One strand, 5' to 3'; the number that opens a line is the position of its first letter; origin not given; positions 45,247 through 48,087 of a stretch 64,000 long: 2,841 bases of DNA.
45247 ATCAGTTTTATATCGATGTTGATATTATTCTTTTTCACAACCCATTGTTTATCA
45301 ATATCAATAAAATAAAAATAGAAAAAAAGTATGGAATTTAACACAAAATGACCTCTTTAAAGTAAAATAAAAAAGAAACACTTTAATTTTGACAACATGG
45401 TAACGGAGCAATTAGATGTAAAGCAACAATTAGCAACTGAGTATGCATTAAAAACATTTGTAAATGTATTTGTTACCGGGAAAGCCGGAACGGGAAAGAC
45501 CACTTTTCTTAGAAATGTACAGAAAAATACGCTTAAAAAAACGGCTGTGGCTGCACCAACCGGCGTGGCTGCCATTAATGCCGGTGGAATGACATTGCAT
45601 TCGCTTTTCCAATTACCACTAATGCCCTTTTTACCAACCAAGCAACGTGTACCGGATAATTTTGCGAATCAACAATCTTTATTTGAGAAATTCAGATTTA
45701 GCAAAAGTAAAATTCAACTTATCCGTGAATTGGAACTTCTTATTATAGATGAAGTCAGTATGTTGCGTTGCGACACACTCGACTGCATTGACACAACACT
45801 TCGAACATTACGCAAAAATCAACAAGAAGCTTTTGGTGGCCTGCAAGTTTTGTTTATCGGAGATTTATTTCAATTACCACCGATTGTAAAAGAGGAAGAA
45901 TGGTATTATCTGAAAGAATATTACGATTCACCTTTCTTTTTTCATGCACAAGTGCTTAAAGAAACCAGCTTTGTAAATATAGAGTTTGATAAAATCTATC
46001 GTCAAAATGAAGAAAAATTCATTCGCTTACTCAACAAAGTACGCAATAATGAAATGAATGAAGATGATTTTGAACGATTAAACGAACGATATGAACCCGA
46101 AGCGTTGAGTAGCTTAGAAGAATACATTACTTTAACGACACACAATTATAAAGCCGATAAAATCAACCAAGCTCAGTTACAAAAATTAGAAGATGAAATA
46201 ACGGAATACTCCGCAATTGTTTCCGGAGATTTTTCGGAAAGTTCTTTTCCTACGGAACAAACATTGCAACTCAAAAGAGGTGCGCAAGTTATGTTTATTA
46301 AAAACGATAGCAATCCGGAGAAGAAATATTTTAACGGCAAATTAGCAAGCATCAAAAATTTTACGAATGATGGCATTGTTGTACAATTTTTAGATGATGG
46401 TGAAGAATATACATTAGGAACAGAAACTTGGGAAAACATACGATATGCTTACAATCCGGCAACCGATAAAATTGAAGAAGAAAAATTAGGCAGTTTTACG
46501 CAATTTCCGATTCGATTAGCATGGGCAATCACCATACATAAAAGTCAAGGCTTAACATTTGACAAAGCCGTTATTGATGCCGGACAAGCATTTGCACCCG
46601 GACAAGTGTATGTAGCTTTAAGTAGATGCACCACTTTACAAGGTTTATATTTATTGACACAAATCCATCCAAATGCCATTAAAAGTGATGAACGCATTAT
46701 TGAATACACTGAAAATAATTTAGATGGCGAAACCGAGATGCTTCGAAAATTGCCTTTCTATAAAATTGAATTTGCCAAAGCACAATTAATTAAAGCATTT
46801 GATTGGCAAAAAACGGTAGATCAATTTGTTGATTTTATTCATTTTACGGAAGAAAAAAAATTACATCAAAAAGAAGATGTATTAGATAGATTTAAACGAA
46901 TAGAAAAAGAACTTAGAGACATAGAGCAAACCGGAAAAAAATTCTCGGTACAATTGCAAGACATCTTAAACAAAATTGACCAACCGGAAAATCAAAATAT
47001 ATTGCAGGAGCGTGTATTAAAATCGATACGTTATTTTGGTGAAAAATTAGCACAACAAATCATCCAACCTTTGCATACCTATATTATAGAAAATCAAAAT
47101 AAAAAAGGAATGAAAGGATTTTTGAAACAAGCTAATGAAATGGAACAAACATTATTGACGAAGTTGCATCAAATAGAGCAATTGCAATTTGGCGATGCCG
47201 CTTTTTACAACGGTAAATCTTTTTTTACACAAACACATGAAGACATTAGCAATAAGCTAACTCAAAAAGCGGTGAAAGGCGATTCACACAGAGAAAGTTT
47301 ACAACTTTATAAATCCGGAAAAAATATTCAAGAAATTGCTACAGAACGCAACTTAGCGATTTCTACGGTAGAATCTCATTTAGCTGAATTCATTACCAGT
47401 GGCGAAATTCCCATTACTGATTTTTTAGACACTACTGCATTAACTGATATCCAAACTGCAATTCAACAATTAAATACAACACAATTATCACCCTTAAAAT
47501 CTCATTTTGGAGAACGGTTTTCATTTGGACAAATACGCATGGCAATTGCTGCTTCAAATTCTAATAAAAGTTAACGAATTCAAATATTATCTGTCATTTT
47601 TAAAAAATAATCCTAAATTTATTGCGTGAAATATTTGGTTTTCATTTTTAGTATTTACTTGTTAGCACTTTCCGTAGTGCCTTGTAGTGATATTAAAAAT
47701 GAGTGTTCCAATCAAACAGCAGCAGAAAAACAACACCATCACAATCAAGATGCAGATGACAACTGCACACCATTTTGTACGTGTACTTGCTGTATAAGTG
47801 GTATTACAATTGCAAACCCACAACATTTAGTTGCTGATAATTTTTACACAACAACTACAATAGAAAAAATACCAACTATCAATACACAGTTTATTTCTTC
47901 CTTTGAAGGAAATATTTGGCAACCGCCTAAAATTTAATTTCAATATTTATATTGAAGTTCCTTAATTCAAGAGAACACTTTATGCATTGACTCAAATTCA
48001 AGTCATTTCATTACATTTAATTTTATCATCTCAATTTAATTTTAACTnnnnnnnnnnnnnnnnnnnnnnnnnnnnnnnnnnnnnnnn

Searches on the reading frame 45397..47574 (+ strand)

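Call 53: search_protein_families(library=pfam, proteins=[window:45397-47574:+], max_evalue=0.0001)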
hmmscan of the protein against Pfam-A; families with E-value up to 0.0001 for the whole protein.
window:45397-47574:+ (725 aa): 7 families
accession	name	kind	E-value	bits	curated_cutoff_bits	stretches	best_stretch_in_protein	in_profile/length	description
PF05970.20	PIF1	-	9.5e-27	94.5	25.9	1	4-223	5-220/223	PIF1-like helicase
PF14493.12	HTH_40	-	1.8e-25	89.5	27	1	630-717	1-89/89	Helix-turn-helix domain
PF13604.12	AAA_30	-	3.6e-11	43.6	27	1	6-169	2-137/191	AAA domain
PF13245.12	AAA_19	-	2.4e-10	41.1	25.1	1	23-163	13-132/134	AAA domain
PF13538.12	UvrD_C_2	-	1.4e-05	25.3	27.4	1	374-413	1-47/52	UvrD-like helicase C-terminal domain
PF13401.12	AAA_22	-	1.5e-05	25.7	27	1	24-156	8-123/130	AAA domain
PF01443.25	Viral_helicase1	-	5.3e-05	23.6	21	0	25-57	2-36/228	Viral superfamily 1 RNA helicase core domain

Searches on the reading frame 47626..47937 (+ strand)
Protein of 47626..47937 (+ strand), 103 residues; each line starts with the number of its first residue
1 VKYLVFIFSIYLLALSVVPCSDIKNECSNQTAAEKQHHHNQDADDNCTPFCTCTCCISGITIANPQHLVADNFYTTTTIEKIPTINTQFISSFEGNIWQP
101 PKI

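Call 53: search_protein_families(library=pfam, proteins=[window:47626-47937:+], max_evalue=0.0001)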
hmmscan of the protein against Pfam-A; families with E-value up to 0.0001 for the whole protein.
window:47626-47937:+ (103 aa): 1 family
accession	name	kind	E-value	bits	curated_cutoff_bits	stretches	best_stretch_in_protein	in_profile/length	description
PF20365.3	DUF6660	-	1.9e-09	38.3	27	1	1-58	1-60/102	Family of unknown function (DUF6660)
